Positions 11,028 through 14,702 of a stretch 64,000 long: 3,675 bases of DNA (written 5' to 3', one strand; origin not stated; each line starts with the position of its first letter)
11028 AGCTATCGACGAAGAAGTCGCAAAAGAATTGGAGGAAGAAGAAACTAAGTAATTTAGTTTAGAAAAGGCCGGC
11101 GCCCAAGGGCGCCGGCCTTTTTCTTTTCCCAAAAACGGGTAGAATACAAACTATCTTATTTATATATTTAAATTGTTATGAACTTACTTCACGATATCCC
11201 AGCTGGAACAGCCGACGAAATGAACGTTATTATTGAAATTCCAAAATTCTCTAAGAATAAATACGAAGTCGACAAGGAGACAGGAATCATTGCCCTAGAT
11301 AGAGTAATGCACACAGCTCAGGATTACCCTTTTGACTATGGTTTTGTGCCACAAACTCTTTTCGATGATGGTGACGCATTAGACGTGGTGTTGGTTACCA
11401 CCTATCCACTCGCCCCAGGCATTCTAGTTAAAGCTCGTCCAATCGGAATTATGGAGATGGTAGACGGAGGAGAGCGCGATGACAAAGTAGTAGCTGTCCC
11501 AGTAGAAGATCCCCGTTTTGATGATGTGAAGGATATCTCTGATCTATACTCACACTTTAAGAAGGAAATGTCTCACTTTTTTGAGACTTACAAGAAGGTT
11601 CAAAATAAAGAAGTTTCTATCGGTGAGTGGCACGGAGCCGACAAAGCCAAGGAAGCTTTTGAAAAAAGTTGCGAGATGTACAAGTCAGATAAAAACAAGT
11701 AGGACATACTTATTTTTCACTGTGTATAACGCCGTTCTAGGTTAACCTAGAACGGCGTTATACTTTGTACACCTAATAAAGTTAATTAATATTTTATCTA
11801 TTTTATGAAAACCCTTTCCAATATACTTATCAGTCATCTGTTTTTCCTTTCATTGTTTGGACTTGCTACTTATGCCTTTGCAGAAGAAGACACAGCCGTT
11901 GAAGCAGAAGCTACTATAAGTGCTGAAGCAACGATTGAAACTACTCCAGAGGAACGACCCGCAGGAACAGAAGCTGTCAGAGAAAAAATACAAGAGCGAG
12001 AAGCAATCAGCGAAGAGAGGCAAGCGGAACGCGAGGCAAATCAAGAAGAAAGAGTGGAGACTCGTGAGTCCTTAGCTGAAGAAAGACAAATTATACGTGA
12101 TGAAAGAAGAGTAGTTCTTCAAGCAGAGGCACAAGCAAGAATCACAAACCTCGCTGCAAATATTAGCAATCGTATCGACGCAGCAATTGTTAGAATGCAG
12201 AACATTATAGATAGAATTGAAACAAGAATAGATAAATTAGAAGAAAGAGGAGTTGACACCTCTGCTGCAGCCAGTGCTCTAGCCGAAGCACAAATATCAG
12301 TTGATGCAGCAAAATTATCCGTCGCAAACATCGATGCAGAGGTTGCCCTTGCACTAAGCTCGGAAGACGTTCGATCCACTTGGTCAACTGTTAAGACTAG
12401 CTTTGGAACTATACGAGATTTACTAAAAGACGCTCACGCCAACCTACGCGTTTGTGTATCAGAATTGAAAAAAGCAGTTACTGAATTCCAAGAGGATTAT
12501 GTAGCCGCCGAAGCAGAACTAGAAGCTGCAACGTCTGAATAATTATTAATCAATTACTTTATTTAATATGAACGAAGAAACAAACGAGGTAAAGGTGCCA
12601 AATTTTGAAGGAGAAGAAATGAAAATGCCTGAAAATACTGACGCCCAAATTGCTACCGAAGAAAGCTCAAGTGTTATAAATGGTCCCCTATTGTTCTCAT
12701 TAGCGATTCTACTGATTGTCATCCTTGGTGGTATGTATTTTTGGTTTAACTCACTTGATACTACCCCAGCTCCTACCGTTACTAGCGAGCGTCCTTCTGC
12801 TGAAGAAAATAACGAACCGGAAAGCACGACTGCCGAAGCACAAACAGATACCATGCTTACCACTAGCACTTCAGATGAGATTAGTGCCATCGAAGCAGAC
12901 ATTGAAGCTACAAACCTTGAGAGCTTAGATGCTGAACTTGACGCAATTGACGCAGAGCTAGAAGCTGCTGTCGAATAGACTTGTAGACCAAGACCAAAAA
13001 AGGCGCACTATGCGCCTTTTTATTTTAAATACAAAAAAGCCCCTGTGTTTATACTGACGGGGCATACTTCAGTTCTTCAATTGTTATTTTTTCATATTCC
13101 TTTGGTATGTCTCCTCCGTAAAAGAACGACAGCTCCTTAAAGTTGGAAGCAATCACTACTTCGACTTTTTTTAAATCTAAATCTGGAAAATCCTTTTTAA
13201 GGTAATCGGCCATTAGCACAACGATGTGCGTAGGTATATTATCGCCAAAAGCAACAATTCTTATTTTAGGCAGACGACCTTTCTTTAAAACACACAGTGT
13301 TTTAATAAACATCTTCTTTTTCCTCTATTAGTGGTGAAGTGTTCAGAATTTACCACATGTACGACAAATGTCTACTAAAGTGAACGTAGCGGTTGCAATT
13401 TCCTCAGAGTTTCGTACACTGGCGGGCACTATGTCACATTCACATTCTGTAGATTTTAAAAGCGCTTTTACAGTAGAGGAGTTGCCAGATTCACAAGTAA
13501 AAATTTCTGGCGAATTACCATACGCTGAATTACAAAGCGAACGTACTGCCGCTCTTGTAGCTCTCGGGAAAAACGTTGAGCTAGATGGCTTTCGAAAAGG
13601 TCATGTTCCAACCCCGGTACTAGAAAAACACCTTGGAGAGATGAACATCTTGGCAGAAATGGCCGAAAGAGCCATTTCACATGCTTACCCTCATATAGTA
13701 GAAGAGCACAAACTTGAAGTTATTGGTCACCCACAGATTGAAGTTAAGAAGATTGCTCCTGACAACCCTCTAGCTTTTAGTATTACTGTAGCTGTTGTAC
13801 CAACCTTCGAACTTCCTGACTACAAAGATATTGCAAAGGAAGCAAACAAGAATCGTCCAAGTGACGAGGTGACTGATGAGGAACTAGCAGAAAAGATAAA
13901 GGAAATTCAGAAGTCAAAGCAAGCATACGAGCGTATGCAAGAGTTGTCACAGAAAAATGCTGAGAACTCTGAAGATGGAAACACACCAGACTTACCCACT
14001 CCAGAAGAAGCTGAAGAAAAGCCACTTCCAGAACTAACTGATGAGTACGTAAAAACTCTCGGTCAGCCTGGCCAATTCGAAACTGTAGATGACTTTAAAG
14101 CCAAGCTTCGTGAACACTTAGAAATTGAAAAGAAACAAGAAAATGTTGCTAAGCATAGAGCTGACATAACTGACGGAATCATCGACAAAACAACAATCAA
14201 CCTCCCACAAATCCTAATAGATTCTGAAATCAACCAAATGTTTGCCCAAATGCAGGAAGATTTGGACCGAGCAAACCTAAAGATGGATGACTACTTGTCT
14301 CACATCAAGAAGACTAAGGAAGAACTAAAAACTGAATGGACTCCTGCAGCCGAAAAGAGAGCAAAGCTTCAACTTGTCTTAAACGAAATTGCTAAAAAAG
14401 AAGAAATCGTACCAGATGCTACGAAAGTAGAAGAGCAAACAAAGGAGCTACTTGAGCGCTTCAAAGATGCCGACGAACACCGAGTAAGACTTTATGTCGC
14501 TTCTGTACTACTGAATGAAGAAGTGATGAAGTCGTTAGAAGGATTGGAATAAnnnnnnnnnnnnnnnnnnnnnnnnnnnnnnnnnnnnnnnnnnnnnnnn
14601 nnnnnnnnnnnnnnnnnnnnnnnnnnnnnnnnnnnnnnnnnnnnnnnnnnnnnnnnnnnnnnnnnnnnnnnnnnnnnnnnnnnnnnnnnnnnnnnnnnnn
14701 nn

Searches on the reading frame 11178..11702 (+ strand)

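Call 76: search_protein_families(library=pfam, proteins=[window:11178-11702:+], max_evalue=0.001)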
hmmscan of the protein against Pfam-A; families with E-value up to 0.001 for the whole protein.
window:11178-11702:+ (174 aa): 1 family
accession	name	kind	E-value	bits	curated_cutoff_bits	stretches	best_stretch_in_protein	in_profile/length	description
PF00719.24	Pyrophosphatase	-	1.9e-57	193.8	23.5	1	17-169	1-153/153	Inorganic pyrophosphatase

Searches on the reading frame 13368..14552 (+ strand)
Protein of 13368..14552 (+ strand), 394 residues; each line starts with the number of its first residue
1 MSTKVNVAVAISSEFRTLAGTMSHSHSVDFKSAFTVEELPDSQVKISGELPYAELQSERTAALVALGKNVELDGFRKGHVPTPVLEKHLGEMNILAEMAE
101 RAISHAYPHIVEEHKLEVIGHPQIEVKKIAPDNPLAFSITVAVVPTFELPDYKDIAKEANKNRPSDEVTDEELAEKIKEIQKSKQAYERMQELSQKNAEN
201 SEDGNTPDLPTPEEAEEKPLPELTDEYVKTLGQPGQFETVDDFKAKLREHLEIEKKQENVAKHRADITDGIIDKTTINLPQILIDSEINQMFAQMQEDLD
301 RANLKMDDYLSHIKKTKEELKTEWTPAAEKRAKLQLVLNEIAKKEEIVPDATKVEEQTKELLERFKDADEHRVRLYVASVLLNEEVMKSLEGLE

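Call 76: search_protein_families(library=pfam, proteins=[window:13368-14552:+], max_evalue=0.001)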
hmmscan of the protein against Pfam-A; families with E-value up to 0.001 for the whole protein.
window:13368-14552:+ (394 aa): 2 families
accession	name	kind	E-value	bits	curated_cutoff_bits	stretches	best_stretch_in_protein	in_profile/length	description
PF05697.18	Trigger_N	-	2.2e-33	116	22.2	1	34-179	3-143/144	Bacterial trigger factor protein (TF)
PF05698.19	Trigger_C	-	2.3e-25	90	22.7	1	239-372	1-135/162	Bacterial trigger factor protein (TF) C-terminus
